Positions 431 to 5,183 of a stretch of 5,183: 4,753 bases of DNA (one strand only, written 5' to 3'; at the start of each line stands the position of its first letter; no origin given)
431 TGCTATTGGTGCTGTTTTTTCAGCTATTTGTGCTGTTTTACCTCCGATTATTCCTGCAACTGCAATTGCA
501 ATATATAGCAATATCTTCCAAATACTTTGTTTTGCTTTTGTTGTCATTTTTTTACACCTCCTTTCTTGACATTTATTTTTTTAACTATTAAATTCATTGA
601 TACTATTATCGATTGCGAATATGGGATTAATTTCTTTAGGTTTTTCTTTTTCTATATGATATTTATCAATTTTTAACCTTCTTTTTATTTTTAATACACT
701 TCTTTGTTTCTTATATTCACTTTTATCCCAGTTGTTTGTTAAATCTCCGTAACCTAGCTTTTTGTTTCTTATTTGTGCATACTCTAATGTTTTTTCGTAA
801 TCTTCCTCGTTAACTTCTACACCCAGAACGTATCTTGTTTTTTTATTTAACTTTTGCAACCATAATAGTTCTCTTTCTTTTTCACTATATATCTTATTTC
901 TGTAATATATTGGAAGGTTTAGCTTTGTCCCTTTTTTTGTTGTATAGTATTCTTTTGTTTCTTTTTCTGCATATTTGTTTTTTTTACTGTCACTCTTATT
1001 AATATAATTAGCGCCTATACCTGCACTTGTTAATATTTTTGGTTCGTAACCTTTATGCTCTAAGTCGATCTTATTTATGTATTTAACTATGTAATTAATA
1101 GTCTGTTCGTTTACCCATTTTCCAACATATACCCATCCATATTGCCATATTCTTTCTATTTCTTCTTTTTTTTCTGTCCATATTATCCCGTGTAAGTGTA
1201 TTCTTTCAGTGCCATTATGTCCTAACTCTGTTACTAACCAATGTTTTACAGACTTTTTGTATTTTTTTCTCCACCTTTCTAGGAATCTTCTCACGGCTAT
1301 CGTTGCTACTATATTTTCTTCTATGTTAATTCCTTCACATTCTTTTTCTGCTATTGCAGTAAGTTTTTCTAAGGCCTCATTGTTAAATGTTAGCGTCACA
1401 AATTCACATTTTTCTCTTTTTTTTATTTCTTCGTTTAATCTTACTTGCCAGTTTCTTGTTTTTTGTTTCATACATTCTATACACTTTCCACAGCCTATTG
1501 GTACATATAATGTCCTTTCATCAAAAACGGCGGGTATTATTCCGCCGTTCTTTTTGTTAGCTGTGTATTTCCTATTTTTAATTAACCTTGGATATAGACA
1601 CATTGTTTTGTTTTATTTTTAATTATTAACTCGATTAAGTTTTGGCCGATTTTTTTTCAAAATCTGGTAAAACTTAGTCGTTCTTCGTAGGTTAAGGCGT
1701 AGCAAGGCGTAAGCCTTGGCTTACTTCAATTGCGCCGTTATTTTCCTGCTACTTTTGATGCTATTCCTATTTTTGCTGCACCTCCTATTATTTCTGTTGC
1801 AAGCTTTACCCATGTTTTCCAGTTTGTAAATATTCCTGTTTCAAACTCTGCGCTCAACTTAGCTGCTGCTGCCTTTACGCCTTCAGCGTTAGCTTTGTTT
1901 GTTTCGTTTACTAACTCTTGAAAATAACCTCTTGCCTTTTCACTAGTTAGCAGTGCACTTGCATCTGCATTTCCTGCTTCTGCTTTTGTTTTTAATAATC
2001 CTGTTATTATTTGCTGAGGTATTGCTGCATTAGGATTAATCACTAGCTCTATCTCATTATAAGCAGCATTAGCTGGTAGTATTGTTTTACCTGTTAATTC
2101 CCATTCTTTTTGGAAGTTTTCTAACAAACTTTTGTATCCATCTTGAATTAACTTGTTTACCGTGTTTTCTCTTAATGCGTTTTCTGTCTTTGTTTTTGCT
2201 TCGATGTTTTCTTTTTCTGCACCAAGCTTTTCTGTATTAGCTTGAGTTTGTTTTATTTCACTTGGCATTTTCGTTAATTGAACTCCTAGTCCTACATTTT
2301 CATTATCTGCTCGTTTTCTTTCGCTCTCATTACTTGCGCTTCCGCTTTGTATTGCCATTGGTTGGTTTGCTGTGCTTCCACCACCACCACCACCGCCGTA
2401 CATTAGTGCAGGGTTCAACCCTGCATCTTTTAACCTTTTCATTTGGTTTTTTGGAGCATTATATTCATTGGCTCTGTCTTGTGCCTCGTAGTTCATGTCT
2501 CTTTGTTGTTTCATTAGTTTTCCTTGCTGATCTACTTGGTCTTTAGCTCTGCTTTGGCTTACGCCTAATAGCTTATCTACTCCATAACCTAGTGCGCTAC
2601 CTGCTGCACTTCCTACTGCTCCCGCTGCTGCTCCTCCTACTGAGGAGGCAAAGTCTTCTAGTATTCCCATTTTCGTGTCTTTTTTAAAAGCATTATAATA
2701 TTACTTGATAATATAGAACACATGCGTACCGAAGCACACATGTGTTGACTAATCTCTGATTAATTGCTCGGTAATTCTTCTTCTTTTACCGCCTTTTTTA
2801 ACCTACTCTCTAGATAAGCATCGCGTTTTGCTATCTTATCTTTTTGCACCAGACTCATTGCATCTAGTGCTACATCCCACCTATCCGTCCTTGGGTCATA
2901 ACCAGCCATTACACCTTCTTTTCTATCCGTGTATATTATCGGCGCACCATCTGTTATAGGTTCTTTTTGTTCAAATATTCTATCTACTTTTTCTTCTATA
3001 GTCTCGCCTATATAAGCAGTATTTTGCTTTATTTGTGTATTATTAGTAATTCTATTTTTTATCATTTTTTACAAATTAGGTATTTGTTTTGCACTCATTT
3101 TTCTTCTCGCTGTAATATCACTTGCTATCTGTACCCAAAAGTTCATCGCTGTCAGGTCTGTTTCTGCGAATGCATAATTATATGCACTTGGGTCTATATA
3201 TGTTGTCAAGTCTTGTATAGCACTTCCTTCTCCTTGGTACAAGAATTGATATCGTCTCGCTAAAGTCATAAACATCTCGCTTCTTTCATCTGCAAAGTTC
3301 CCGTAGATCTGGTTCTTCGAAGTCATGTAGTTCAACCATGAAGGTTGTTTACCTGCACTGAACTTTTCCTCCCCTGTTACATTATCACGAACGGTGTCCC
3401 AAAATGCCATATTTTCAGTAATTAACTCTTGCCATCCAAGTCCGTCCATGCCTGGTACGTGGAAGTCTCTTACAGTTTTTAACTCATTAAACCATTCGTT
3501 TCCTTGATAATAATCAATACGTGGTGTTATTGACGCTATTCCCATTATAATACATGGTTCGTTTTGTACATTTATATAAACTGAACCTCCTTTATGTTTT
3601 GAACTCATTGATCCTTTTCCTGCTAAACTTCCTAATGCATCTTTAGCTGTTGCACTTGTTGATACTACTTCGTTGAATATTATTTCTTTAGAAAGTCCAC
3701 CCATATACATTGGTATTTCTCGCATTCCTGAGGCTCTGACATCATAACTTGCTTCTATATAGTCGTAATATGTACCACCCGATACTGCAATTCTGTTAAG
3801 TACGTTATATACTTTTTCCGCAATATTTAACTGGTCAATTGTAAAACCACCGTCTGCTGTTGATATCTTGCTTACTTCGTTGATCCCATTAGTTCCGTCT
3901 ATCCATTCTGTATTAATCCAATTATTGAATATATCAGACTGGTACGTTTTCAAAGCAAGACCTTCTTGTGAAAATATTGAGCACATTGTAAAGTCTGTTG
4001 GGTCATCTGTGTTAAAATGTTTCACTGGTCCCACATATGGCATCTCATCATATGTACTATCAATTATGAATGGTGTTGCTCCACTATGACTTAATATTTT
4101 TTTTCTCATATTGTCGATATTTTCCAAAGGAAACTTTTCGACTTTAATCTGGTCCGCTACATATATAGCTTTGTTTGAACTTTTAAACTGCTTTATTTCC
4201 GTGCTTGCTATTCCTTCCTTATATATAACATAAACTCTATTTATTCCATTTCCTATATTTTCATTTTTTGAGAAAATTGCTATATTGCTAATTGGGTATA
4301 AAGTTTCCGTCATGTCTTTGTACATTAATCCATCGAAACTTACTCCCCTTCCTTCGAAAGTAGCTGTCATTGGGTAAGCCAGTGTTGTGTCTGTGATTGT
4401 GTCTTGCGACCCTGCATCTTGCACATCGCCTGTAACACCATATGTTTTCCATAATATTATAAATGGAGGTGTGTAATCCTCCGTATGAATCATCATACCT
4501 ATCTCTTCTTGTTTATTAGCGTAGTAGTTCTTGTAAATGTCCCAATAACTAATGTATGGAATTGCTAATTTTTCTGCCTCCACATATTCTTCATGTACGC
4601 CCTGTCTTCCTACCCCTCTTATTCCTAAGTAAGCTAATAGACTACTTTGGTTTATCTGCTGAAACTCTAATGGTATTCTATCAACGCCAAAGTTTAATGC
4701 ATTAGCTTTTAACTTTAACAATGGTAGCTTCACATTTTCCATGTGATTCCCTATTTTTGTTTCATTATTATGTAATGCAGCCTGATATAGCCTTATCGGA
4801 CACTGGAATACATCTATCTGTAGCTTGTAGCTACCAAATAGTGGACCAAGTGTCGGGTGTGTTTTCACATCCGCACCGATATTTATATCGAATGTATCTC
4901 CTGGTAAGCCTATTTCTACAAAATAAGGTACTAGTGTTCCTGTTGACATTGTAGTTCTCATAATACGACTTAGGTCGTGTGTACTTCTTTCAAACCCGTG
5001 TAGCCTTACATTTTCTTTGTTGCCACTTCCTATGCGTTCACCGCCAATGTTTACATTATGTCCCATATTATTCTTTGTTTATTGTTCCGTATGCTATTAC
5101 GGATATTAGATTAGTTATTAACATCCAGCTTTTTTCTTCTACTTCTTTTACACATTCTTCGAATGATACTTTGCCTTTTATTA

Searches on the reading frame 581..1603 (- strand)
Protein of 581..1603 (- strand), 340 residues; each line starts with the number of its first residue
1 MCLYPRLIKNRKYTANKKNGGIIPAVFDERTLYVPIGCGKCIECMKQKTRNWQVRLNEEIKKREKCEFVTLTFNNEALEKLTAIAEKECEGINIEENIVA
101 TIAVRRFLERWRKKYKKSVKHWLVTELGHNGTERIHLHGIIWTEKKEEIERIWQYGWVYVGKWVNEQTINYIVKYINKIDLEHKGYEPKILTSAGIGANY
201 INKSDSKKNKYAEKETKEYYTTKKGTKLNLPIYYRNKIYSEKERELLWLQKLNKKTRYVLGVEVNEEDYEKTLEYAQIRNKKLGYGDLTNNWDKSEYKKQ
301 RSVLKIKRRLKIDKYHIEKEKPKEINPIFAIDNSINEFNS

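Call 3: search_protein_families(library=pfam, proteins=[window:581-1603:-], max_evalue=0.1)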
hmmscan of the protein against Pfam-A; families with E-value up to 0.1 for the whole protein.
window:581-1603:- (340 aa): 1 family
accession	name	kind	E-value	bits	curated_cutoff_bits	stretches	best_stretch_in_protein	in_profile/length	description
PF23343.2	REP_ORF2-G2P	-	1.5e-11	44.9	27.8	1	68-178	3-97/99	Replication-associated protein ORF2/G2P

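Call 4: search_protein_families(library=phrogs, proteins=[window:581-1603:-], max_evalue=0.1)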
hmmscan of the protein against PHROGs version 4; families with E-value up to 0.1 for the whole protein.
window:581-1603:- (340 aa): 3 families
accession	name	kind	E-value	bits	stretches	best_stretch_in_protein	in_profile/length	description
phrog_942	-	DNA, RNA and nucleotide metabolism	2.6e-32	113.8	1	1-289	60-352/501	replication initiation protein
phrog_29197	-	unknown function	2.8e-10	41.5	1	34-141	60-167/187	-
phrog_8877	-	unknown function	0.024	16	1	296-330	42-76/91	-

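Call 8: find_related_loci(query=window:581-1603:-, collection=viral_contigs, flank=6000)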
Query window:581-1603:- (340 aa) in viral_contigs; peptide patterns used: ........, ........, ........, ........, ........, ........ (x = any residue, [..] = any of these).
16 stretches matched a pattern; 4 encode a relative of the query (tblastn E <= 1e-3); 4 distinct loci.
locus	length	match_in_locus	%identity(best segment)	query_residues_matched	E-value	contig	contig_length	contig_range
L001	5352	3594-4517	62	1-305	8e-124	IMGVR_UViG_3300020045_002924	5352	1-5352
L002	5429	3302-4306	57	1-319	4e-118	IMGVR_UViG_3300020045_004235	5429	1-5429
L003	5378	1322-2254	56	1-310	6e-115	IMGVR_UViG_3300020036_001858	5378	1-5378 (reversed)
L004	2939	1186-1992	59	1-268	7e-107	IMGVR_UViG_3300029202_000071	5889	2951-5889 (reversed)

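Call 19: find_related_loci(query=A1, collection=viral_contigs, flank=6000)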
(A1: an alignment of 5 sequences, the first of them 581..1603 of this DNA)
Query A1 (340 aa) in viral_contigs; peptide patterns used: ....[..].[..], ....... (x = any residue, [..] = any of these).
598 stretches matched a pattern (row limit reached: there are more); 147 encode a relative of the query (tblastn E <= 1e-3); the best 80 are kept; 80 distinct loci.
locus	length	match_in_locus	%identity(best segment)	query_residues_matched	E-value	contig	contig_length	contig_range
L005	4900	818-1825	57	1-327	2e-123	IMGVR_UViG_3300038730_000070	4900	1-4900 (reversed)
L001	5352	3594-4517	62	1-305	2e-122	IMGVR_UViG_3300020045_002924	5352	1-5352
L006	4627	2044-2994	62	1-310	3e-123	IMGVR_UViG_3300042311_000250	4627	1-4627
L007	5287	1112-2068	60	1-305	2e-121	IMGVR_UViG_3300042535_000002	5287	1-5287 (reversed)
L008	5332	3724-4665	61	1-311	3e-119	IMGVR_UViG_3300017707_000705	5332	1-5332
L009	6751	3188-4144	61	1-311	9e-119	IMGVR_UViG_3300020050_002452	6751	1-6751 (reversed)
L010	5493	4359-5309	60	1-310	1e-118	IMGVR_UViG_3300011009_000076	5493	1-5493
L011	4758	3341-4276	59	1-310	6e-119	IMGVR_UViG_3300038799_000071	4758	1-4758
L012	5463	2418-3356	61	1-311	2e-118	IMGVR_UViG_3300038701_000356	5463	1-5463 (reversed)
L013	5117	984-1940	60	1-311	1e-118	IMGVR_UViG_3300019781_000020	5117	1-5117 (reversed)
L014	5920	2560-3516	58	1-310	8e-118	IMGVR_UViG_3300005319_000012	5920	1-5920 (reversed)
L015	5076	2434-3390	60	1-311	2e-118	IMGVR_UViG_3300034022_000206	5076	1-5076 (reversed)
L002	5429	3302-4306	57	1-319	8e-117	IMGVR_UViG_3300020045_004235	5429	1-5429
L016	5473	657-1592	60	1-309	2e-116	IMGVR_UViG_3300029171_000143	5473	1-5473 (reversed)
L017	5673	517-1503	58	1-311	5e-116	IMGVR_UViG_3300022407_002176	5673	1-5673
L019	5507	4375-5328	60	1-310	5e-116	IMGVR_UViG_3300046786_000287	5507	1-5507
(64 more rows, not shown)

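Call 28: find_related_loci(query=window:581-1603:-, collection=metagenome_contigs, flank=6000)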
Query window:581-1603:- (340 aa) in metagenome_contigs; peptide patterns used: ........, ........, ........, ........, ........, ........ (x = any residue, [..] = any of these).
99 stretches matched a pattern; 6 encode a relative of the query (tblastn E <= 1e-3); 6 distinct loci.
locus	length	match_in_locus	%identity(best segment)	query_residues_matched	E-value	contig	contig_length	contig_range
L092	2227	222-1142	62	1-305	6e-125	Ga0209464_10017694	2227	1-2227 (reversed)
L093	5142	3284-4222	59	1-311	4e-112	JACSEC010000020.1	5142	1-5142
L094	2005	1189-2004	59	1-268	3e-110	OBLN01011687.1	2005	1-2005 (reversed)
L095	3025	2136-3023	56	1-290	4e-105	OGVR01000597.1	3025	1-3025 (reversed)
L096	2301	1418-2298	58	1-287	7e-90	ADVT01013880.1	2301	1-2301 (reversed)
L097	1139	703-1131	60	1-144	6e-57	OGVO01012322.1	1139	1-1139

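Call 30: find_related_loci(query=A1, collection=genome_contigs, flank=8000)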
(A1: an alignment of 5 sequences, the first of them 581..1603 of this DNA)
Query A1 (340 aa) in genome_contigs; peptide patterns used: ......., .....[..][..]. (x = any residue, [..] = any of these).
100 stretches matched a pattern; 4 encode a relative of the query (tblastn E <= 1e-3); 4 distinct loci.
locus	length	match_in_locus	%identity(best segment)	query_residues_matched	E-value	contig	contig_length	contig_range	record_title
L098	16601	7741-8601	62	1-285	1e-115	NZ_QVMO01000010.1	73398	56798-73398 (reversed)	Dysgonomonas sp. 521 scaffold10_size73398, whole genome shotgun sequence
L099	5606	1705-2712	49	1-340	2e-104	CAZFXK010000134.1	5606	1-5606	MAG TPA_asm: uncultured Bacteroides sp. isolate binchicken_co157_583 genome assembly, contig: NODE_35543_length_5606_cov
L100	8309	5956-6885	54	1-305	1e-103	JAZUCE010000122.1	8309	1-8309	MAG: Faecalimonas sp. isolate T1900045314_YK20190003.MAGScoT_cleanbin_000053 SGB_6275_k141_775634, whole genome shotgun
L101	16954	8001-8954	51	1-305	2e-97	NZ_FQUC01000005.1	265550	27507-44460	Dysgonomonas macrotermitis strain DSM 27370, whole genome shotgun sequence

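Call 75: search_protein_families(library=pfam, proteins=[L019:98-508:+], max_evalue=0.01)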
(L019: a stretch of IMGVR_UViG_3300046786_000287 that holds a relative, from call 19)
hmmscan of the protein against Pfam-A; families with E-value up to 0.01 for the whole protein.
L019:98-508:+ (136 aa): 1 family
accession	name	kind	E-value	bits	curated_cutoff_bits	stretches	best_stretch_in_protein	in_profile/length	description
PF18925.5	DUF5675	-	5.8e-28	97.5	26.7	1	5-127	1-113/114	Family of unknown function (DUF5675)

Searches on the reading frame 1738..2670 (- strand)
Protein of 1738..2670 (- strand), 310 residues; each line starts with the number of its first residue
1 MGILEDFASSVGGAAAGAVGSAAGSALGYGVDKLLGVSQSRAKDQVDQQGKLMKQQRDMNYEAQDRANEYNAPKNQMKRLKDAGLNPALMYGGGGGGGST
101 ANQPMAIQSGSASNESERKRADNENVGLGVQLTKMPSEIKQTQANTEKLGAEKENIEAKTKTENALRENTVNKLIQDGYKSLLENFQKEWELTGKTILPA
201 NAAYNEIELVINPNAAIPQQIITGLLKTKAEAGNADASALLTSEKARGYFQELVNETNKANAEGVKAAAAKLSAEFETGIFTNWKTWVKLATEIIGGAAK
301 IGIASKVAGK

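Call 3: search_protein_families(library=pfam, proteins=[window:1738-2670:-], max_evalue=0.1)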
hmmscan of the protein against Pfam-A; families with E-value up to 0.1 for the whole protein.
window:1738-2670:- (310 aa): 2 families
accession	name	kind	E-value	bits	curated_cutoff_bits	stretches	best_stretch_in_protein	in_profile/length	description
PF01386.24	Ribosomal_L25p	-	0.024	15.5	23.6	0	63-113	3-44/82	Ribosomal L25p family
PF08912.16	Rho_Binding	-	0.056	14.7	23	1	119-174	6-61/69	Rho Binding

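Call 4: search_protein_families(library=phrogs, proteins=[window:1738-2670:-], max_evalue=0.1)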
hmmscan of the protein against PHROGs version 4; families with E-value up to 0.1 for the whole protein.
window:1738-2670:- (310 aa): 6 families
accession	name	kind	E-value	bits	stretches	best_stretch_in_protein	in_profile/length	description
phrog_8689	-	tail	1.2e-20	75.5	1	26-245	18-226/327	pilot protein for DNA ejection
phrog_31272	-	tail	4.1e-10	40.1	1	5-170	5-164/294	pilot protein for DNA ejection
phrog_11693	-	tail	1.6e-05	26.2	1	13-176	8-162/228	pilot protein for DNA ejection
phrog_8693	-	tail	0.0011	20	1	20-275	5-211/258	pilot protein for DNA ejection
phrog_22637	-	tail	0.0012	19.7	1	48-172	23-134/264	pilot protein for DNA ejection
phrog_35928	-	tail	0.028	15.2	1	59-113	76-127/172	pilot protein for DNA ejection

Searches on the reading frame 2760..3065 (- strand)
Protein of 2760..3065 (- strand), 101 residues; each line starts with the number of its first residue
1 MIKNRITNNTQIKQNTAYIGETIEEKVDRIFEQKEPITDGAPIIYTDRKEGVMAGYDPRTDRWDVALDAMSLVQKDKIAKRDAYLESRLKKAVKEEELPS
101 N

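Call 3: search_protein_families(library=pfam, proteins=[window:2760-3065:-], max_evalue=0.1)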
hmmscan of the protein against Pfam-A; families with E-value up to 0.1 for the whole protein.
window:2760-3065:- (101 aa): 1 family
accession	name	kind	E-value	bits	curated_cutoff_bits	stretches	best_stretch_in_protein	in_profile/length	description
PF02457.21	DAC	-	0.037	14.1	27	0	20-47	36-62/119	DisA bacterial checkpoint controller nucleotide-binding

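Call 4: search_protein_families(library=phrogs, proteins=[window:2760-3065:-], max_evalue=0.1)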
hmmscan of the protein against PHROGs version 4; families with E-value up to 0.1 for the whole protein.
window:2760-3065:- (101 aa): 1 family
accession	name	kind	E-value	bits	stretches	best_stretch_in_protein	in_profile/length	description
phrog_5976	-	unknown function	0.008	17.3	1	47-82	33-66/78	-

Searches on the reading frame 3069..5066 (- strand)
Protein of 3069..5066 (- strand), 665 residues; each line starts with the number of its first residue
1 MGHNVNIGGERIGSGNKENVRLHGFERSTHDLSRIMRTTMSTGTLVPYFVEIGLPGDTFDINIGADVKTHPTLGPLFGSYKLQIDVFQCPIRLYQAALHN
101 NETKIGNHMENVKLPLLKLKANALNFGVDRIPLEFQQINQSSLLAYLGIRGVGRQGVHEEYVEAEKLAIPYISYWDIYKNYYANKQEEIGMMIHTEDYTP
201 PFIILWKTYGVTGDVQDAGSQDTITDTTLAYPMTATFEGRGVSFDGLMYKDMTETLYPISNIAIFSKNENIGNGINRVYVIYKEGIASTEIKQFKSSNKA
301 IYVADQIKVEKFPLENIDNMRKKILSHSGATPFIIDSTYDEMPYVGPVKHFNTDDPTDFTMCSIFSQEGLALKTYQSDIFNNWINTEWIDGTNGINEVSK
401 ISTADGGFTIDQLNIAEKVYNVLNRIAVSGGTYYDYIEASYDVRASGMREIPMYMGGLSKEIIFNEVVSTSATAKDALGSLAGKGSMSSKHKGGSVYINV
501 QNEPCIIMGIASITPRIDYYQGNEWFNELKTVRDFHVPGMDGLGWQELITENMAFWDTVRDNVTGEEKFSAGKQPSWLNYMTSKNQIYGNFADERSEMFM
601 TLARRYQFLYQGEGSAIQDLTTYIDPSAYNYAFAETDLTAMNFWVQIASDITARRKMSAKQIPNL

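Call 3: search_protein_families(library=pfam, proteins=[window:3069-5066:-], max_evalue=0.1)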
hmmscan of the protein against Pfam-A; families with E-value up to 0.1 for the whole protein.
window:3069-5066:- (665 aa): 1 family
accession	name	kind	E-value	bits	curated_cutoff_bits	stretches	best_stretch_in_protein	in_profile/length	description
PF02305.22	Phage_F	-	1.5e-14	54.2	25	2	407-607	252-450/501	Capsid protein (F protein)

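Call 4: search_protein_families(library=phrogs, proteins=[window:3069-5066:-], max_evalue=0.1)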
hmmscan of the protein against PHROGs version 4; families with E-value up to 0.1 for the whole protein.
window:3069-5066:- (665 aa): 2 families
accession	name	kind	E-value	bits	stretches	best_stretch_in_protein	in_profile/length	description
phrog_514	-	head and packaging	6e-47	161.5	2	391-664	253-514/531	major head protein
phrog_4601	-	unknown function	0.0057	18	0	271-308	18-55/85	-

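Call 23: search_dna_similar(query=window:3069-5066:-, collection=phages, mode=protein, max_rows=30)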
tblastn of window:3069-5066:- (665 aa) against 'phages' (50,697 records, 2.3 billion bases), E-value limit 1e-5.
Records with a match: 373; places in all: 379; records where one place covers at least 80% of the query: 126.
Best place of each record, by identity: <60% 373.
By first word of the organism name: bajarodmic 128; Microviridae 81; Dulem 57; Microvirus 28; Dipodfec 18; Tortoise 11; Sigmofec 10; Gokushovirus 8; Capybara 6; Blackfly 5; and 9 more.
By host as written in the record: - 143; Peromyscus fraterculus 57; Varecia variegata 31; Ciona robusta 19; porcine 18; Dipodomys merriami 15; Gopherus morafkai 11; Homo sapiens 10; and 23 more.
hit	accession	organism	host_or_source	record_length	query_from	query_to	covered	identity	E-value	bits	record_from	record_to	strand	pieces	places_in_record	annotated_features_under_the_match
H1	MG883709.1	Microviridae sp.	cattle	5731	7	665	99%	50.2%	3e-103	609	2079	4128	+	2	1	putative VP1-1 | putative VP1-2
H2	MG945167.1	Microviridae sp.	chicken feces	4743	1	665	100%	49.3%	0e+0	569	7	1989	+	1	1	similar to VP1 | similar to hypothetical protein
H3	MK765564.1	Tortoise microvirus 14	Gopherus morafkai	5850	1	664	100%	48.6%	9e-179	561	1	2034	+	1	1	major capsid protein | hypothetical protein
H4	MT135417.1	Microvirus sp.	porcine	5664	7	665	99%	48.9%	2e-174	548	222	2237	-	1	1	major capsid protein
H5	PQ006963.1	bajarodmic virus 740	Dipodomys merriami feces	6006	6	665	99%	48.8%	1e-178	561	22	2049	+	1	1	major capsid protein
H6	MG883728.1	Microviridae sp.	flamingo feces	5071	5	665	99%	47.9%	1e-166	524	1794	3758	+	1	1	putative VP1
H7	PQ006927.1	bajarodmic virus 708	Dipodomys merriami feces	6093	1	665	100%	47.4%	3e-173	547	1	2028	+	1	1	major capsid protein | hypothetical protein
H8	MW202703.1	Microviridae sp.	Manatee Spring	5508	2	665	100%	47.0%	1e-172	543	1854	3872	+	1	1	major capsid protein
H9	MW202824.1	Microviridae sp.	Manatee Spring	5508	2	665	100%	47.0%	1e-172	543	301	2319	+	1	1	major capsid protein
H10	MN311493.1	Antarctic microvirus TYR_006_V_SP_13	cryoconite holes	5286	8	665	99%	47.3%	5e-166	524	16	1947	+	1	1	major capsid protein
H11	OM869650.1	Peromfec virus RodF8_19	Peromyscus boylii; specimen_voucher: ...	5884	6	665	99%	46.4%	2e-157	503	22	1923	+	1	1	major capsid protein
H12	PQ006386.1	bajarodmic virus 282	Peromyscus fraterculus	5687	7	665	99%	45.6%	3e-157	502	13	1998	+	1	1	major capsid protein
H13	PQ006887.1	bajarodmic virus 670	Chaetodipus spinatus feces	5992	7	665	99%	45.3%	3e-164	522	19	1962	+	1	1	major capsid protein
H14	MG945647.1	Microviridae sp.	chicken feces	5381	3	665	85%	51.5%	7e-103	553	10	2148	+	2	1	similar to VP4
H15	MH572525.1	Microviridae sp.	Ciona robusta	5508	1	665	100%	43.6%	6e-155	495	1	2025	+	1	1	major capsid protein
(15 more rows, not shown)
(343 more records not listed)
